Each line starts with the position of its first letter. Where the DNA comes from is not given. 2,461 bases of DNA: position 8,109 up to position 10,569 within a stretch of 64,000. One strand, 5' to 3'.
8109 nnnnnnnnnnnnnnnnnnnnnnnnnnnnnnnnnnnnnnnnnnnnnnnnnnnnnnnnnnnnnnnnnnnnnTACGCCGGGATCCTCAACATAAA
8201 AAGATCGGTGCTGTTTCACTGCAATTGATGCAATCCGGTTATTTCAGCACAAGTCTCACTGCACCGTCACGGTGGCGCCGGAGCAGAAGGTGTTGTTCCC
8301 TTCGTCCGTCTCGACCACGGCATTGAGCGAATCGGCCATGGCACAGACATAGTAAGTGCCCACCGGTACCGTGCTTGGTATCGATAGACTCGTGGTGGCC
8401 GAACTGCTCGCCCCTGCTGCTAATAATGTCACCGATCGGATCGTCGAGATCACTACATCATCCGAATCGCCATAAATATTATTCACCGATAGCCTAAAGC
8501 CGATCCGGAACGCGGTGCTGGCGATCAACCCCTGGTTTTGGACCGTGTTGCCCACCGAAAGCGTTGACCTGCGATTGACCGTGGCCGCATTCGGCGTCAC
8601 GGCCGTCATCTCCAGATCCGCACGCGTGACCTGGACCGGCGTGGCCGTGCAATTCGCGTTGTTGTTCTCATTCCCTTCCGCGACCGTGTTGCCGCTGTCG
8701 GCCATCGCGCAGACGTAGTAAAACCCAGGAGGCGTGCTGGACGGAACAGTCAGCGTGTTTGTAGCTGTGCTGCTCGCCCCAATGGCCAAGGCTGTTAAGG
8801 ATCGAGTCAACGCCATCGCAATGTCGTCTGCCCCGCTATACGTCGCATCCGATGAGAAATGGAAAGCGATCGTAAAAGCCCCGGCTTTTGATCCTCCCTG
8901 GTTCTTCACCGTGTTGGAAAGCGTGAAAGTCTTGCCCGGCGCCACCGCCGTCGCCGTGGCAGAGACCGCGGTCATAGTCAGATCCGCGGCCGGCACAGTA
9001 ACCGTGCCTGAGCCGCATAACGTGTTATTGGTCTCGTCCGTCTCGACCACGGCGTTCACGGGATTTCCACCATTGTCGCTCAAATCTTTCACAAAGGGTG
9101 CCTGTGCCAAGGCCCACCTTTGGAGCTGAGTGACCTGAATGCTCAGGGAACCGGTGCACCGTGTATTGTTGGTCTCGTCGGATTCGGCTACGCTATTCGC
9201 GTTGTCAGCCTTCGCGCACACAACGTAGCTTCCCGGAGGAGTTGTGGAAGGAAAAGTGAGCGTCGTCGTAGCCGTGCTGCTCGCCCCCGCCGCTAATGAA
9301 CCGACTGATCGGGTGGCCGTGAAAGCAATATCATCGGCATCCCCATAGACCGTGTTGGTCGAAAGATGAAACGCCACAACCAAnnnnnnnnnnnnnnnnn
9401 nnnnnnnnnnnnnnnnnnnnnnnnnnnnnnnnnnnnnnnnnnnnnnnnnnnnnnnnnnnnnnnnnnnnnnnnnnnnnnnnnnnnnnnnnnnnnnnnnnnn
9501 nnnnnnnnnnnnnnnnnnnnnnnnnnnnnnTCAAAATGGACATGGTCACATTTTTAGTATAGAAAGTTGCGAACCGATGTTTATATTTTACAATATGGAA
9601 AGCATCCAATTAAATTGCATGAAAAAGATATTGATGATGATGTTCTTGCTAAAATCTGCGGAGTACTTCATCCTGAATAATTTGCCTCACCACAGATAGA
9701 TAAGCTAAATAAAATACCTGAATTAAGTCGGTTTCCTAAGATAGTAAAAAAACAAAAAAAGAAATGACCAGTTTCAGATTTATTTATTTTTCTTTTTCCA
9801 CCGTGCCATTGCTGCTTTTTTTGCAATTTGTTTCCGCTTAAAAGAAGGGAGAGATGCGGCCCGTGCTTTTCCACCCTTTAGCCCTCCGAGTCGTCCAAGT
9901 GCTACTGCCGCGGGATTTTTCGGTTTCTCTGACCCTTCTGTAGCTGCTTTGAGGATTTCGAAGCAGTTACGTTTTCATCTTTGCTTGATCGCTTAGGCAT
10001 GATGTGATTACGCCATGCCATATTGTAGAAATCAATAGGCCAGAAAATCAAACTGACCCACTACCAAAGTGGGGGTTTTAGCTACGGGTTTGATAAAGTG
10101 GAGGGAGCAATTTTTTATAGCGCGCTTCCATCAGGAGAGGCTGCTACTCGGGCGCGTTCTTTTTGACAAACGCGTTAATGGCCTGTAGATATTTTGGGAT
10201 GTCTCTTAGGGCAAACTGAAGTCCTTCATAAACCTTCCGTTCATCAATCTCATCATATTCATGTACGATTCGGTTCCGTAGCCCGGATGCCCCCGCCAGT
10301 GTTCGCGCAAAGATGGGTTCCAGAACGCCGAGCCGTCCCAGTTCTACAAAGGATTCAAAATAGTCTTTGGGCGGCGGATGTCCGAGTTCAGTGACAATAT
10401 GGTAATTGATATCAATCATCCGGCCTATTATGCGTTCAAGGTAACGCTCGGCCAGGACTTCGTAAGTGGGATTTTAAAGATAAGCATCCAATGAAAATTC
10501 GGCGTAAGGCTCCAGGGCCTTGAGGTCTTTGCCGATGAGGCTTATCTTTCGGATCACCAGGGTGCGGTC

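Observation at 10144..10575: hepT toxin gene carries an in-frame TAA; translationally coupled GTGA overlap with mntA preserved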

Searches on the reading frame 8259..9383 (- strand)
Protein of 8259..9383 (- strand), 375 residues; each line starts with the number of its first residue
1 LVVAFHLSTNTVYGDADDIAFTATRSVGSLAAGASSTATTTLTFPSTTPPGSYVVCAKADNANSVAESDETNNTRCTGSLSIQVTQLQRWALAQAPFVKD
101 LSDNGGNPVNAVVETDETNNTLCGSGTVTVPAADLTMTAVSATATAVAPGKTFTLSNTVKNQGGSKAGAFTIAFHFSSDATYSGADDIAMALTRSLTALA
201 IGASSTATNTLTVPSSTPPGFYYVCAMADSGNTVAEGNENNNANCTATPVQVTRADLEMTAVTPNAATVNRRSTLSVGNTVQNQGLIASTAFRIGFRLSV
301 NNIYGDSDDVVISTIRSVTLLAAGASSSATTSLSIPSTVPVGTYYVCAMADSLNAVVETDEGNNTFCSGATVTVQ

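Call 42: search_protein_families(library=pfam, proteins=[window:8259-9383:-], max_evalue=0.01)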
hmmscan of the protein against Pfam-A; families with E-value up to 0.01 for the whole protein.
window:8259-9383:- (375 aa): 8 families
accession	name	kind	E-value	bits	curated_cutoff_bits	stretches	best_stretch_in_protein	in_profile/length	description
PF07705.17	CARDB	-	9.5e-41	138.5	22.7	3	133-243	2-98/101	CARDB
PF10633.15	NPCBM_assoc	-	5.2e-11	43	24.4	1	23-59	39-75/78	NPCBM-associated, NEW3 domain of alpha-galactosidase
PF16974.11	NAR2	-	5.5e-05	23.2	26.6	0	204-246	88-132/142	High-affinity nitrate transporter accessory, Ig-like domain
PF23619.1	Ig_VWA7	-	7.7e-05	23.3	27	1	141-220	6-75/104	VWA7 Ig-like domain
PF02221.20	E1_DerP2_DerF2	-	0.00019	22.3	22.7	0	30-63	87-120/133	ML domain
PF16116.10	DUF4832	-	0.00071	19.8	29.2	0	143-225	114-194/216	Domain of unknown function (DUF4832)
PF01835.25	MG2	-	0.00074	20.3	32.8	0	279-348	15-80/96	MG2 domain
PF09608.15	Alph_Pro_TM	-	0.0073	16.5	24.5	0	329-359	149-179/227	Putative transmembrane protein (Alph_Pro_TM)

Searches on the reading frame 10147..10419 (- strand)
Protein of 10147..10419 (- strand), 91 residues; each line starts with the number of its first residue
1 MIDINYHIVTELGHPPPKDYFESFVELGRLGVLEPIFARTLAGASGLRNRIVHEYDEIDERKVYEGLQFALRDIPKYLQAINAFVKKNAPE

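Call 5: search_protein_families(library=pfam, proteins=[window:10147-10419:-], max_evalue=0.1)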
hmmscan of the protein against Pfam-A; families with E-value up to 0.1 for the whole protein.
window:10147-10419:- (91 aa): 1 family
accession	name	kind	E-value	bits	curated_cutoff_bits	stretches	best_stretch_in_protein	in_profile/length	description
PF01934.22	HepT-like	-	1.1e-16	61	23.5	1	1-81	41-120/120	Ribonuclease HepT-like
